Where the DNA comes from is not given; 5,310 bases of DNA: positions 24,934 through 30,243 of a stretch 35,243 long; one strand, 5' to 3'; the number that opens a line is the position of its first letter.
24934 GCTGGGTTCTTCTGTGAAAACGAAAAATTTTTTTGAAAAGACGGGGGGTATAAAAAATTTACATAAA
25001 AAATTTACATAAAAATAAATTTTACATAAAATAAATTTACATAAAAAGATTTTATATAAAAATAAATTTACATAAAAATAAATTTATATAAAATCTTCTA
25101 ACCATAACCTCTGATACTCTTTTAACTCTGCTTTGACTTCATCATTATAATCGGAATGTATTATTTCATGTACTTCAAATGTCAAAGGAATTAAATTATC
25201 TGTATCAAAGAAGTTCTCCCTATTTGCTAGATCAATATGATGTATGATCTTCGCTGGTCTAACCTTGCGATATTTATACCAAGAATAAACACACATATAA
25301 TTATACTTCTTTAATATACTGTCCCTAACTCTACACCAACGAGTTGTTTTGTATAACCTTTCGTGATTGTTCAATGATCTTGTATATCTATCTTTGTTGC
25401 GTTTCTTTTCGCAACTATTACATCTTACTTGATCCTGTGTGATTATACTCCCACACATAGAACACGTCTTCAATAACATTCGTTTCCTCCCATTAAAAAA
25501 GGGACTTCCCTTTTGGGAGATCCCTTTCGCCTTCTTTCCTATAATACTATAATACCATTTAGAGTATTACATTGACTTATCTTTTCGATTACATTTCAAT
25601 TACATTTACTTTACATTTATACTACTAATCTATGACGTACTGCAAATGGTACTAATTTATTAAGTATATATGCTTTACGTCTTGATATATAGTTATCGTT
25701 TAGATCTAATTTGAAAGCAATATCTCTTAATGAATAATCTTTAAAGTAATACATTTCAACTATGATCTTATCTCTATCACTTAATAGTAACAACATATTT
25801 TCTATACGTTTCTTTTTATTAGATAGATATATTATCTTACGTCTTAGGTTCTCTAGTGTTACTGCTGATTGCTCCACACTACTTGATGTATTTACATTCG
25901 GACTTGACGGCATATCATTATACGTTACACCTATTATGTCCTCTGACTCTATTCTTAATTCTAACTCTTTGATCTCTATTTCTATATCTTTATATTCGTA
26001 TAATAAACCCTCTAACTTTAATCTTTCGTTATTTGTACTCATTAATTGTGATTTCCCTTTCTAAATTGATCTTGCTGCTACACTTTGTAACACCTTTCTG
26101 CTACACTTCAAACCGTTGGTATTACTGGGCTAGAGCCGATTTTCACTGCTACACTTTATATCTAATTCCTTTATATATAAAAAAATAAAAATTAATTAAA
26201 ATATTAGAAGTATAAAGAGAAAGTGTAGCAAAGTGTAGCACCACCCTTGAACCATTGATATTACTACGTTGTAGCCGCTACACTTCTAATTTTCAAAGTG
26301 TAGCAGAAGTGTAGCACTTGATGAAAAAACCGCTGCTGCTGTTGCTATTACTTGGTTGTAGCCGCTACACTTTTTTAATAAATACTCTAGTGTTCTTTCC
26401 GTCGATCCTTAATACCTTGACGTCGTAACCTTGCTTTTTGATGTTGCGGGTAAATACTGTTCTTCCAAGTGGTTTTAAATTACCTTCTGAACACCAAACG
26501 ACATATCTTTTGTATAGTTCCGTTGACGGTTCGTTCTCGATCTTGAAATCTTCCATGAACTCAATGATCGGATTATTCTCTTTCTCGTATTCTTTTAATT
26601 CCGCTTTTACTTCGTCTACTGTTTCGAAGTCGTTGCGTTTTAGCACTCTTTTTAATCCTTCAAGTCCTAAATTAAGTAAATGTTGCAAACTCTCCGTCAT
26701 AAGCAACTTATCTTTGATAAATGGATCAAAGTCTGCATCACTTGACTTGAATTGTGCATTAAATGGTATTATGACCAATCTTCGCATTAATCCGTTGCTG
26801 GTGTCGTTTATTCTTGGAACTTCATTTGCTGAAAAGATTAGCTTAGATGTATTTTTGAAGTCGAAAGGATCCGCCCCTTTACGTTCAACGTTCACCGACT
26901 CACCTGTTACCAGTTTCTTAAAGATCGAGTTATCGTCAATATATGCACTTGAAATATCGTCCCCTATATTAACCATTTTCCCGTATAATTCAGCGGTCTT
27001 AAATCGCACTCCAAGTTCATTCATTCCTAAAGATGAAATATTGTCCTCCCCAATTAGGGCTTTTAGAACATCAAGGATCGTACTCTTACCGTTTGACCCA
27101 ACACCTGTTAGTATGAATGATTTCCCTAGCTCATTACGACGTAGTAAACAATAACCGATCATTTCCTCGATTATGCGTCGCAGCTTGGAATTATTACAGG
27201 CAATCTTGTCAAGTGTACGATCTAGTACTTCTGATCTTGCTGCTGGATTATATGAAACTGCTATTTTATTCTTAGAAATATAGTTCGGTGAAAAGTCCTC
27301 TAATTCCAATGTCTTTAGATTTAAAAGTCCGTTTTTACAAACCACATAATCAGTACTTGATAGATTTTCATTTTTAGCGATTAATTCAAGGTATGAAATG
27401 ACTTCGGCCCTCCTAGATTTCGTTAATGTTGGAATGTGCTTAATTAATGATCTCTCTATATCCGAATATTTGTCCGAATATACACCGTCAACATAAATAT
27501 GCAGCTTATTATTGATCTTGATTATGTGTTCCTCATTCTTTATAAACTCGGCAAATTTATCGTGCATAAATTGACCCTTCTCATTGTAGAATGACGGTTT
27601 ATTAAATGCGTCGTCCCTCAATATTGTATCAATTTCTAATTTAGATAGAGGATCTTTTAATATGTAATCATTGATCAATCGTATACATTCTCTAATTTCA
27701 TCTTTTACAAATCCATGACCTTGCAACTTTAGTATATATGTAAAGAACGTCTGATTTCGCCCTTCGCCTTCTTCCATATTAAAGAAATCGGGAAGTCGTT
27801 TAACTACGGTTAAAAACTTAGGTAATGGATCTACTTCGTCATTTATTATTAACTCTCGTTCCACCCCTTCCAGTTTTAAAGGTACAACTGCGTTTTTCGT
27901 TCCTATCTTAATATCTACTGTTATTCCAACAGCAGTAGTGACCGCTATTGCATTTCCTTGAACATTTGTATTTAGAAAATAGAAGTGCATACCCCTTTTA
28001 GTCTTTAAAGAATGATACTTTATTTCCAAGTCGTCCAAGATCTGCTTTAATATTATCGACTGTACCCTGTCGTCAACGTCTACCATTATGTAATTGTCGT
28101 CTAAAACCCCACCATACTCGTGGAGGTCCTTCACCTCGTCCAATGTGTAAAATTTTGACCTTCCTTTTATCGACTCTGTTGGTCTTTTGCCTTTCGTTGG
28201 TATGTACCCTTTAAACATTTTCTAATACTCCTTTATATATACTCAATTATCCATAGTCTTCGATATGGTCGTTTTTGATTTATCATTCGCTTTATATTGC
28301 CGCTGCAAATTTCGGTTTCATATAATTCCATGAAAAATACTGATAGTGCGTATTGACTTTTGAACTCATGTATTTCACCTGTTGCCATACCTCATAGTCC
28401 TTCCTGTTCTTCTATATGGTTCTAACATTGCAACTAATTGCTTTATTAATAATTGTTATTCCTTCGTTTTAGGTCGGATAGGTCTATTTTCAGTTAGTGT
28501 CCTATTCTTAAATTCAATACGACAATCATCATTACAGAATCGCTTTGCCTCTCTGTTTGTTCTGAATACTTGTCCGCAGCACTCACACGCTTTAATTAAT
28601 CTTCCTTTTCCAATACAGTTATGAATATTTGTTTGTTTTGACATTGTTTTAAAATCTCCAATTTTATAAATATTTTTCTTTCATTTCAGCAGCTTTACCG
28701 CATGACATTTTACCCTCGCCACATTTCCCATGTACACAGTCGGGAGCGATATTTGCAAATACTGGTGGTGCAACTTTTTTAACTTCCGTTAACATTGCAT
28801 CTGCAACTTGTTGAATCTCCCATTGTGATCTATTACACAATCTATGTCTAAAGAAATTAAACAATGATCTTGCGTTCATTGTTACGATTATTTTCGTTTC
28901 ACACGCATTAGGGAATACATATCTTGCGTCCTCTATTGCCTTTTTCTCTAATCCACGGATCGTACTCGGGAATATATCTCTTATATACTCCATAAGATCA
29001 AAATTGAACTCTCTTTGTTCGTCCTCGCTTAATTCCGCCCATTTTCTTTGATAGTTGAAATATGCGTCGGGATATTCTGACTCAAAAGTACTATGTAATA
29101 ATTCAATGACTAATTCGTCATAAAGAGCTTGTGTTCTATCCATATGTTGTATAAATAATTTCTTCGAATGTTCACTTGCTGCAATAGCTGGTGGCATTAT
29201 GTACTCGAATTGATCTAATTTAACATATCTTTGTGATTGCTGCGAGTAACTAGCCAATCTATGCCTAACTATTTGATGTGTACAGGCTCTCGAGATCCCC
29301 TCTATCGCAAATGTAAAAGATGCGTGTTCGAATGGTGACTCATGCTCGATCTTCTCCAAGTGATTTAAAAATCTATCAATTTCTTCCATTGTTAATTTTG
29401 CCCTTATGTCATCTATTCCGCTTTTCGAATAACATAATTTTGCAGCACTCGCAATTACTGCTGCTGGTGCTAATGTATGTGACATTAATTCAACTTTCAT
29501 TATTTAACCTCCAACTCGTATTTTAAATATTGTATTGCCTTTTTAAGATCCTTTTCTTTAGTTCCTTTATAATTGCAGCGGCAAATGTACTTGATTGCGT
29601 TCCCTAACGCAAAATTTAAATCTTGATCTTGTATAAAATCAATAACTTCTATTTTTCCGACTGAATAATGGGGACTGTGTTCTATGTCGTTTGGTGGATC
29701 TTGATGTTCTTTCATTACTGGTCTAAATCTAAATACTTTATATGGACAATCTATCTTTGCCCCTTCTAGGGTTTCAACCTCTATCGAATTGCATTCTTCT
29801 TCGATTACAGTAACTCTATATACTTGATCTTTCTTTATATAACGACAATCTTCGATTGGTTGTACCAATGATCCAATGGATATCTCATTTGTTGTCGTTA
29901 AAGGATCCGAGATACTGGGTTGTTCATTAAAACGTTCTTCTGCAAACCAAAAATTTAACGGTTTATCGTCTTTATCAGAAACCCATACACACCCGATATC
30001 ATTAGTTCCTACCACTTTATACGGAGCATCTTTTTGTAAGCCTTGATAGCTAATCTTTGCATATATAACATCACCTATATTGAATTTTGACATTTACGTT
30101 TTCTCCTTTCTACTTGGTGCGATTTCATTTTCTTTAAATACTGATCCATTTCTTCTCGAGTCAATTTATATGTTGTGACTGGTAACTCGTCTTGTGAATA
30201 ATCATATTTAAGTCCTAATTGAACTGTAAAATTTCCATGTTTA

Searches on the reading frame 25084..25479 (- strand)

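Call 21: search_protein_families(library=pfam, proteins=[window:25084-25479:-], max_evalue=0.01)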
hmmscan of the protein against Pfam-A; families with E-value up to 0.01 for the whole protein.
window:25084-25479:- (131 aa): 1 family
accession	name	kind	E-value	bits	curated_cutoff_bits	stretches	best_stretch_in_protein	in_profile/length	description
PF13248.11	Zn_ribbon_3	-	0.0061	16.4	27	0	4-26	3-25/26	zinc-ribbon domain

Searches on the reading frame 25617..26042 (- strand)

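Call 21: search_protein_families(library=pfam, proteins=[window:25617-26042:-], max_evalue=0.01)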
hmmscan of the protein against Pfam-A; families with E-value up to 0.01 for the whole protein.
window:25617-26042:- (141 aa): 4 families
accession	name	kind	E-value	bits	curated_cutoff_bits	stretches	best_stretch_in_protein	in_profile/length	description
PF04545.22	Sigma70_r4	-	6.9e-07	29.1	24.1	1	87-130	5-48/50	Sigma-70, region 4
PF08281.18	Sigma70_r4_2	-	5.9e-06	26.3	25.7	1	79-117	3-41/54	Sigma-70, region 4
PF04297.20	UPF0122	-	0.0034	18.1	22.7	1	86-114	17-45/101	Putative helix-turn-helix protein, YlxM / p13 like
PF14977.11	FAM194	-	0.0056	16.5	27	1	25-84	123-184/202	FAM194 protein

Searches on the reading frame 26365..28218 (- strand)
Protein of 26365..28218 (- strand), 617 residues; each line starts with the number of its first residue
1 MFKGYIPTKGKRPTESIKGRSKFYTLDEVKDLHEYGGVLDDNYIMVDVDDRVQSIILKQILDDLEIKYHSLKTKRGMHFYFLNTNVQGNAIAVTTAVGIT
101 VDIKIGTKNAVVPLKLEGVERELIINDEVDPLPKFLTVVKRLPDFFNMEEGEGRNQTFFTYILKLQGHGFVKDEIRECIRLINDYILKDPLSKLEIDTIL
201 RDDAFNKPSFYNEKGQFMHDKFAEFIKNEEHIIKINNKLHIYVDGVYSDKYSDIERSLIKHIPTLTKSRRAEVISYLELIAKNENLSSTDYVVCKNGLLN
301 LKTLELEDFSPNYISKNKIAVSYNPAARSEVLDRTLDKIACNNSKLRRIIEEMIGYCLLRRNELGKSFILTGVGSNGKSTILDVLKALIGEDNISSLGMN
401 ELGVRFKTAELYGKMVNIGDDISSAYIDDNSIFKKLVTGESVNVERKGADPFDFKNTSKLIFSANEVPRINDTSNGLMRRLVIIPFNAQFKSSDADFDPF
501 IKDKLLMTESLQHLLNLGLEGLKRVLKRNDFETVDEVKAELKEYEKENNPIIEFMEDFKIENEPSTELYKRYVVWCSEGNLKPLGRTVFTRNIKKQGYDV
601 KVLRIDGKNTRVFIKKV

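Call 7: search_protein_families(library=pfam, proteins=[window:26365-28218:-], max_evalue=0.01)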
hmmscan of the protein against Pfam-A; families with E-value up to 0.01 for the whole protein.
window:26365-28218:- (617 aa): 3 families
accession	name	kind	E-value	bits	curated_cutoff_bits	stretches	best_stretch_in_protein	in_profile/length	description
PF19263.5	DUF5906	-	3.1e-24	86.2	27.6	1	370-480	1-114/114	Family of unknown function (DUF5906)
PF08706.16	D5_N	-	9.7e-09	36.1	22.4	1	229-339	34-143/145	D5 N terminal like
PF03288.22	Pox_D5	-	1.5e-07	32.2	21.4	1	546-596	1-56/86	Poxvirus D5 protein-like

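Call 8: search_protein_families(library=phrogs, proteins=[window:26365-28218:-], max_evalue=0.001)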
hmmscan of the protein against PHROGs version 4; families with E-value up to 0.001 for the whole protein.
window:26365-28218:- (617 aa): 14 families
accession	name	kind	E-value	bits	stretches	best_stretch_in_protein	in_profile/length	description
phrog_864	-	DNA, RNA and nucleotide metabolism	6.1e-181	605.4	1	1-615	8-622/1064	DNA primase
phrog_1829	-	DNA, RNA and nucleotide metabolism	1.5e-63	216.1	1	237-615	386-752/772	DNA primase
phrog_1156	-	DNA, RNA and nucleotide metabolism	3.4e-56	192.3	1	285-615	477-822/855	DNA primase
phrog_7601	-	unknown function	2.2e-55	189.1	1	348-613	3-270/289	-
phrog_6088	-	DNA, RNA and nucleotide metabolism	4.5e-48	165.3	1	287-601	428-750/772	DNA primase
phrog_16213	-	DNA, RNA and nucleotide metabolism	1.5e-32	113.7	1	232-558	250-583/732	DNA primase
phrog_1883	-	DNA, RNA and nucleotide metabolism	4.2e-31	109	1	282-601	406-734/756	DNA helicase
phrog_2478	-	DNA, RNA and nucleotide metabolism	2.4e-30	106.3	1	286-598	502-823/854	DNA polymerase/primase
phrog_16950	-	DNA, RNA and nucleotide metabolism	1.4e-25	90.4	1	277-598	466-811/843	DNA primase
phrog_12939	-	DNA, RNA and nucleotide metabolism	1.6e-11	45.5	1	291-463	134-311/368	DNA primase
phrog_4210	-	DNA, RNA and nucleotide metabolism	3.2e-08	32.8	1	362-484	173-298/1304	DNA polymerase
phrog_2249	-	DNA, RNA and nucleotide metabolism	1.2e-06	28.5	1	239-585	403-748/802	DNA primase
phrog_34460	-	unknown function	5e-06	27.8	1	565-599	20-54/80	-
phrog_25243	-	DNA, RNA and nucleotide metabolism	0.00081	18.8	0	376-469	235-332/610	DNA primase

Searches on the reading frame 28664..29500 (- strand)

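Call 7: search_protein_families(library=pfam, proteins=[window:28664-29500:-], max_evalue=0.01)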
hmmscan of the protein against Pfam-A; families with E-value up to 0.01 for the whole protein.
window:28664-29500:- (278 aa): 2 families
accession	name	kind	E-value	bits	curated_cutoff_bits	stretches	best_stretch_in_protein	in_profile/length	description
PF02511.20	Thy1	-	1.3e-68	231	24.8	1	4-245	1-190/191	Thymidylate synthase complementing protein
PF20508.3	DUF6734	-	0.0069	16.3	27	0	63-137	70-143/286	Family of unknown function (DUF6734)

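Call 8: search_protein_families(library=phrogs, proteins=[window:28664-29500:-], max_evalue=0.001)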
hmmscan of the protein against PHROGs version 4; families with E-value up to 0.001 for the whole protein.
window:28664-29500:- (278 aa): 5 families
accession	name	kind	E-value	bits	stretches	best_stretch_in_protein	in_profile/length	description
phrog_85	-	DNA, RNA and nucleotide metabolism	1.8e-58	199.8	1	1-254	371-585/866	thymidylate synthase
phrog_22708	-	DNA, RNA and nucleotide metabolism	9e-23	81.9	1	1-116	29-146/242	thymidylate synthase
phrog_35637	-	DNA, RNA and nucleotide metabolism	8.4e-13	49.1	1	50-121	125-197/366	thymidylate synthase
phrog_10644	-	DNA, RNA and nucleotide metabolism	7.1e-08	33.7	0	188-239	91-142/160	thymidylate synthase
phrog_28804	-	DNA, RNA and nucleotide metabolism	7.7e-05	24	1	185-250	19-84/91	thymidylate synthase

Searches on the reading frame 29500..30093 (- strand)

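Call 7: search_protein_families(library=pfam, proteins=[window:29500-30093:-], max_evalue=0.01)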
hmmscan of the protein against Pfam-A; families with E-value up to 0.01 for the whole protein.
window:29500-30093:- (197 aa): 1 family
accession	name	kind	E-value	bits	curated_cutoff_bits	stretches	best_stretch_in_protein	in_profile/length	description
PF11753.13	DUF3310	-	2.1e-16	60.1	24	1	137-191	1-60/60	Protein of unknwon function (DUF3310)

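Call 8: search_protein_families(library=phrogs, proteins=[window:29500-30093:-], max_evalue=0.001)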
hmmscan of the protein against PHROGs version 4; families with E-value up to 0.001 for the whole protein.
window:29500-30093:- (197 aa): 21 families
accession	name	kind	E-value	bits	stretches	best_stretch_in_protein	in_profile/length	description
phrog_236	-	other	7.7e-23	82.8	1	129-195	233-303/431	nucleotide kinase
phrog_1689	-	other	3.2e-18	67.5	1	53-191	113-228/243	nucleotide kinase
phrog_4897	-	other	2.5e-17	64.6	1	78-194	73-177/186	kinase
phrog_25460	-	unknown function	1.3e-13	51.9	1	135-195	75-138/144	-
phrog_11324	-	other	3.5e-13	51.3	1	134-195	8-69/139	nucleotide kinase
phrog_5839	-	unknown function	2.3e-12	48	1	141-193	11-63/128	-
phrog_18538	-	unknown function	2.3e-11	44.9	1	136-192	4-66/159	-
phrog_2781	-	unknown function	1.5e-10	42.5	1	132-195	172-242/253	-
phrog_4943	-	unknown function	1.5e-09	39.5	1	126-191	80-153/166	-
phrog_11450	-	unknown function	3.4e-09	37.1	1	135-192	324-383/394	-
phrog_4824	-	unknown function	4.6e-09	37.4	1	137-194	6-60/128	-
phrog_13120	-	unknown function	5.4e-08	34.6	1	140-194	68-122/134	-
phrog_32578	-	unknown function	2.5e-07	31.7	1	140-195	25-79/221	-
phrog_2387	-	other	3.1e-06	28.5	1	137-195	5-69/147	nucleotide kinase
phrog_480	-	unknown function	4.2e-06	27.9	1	140-189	23-76/95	-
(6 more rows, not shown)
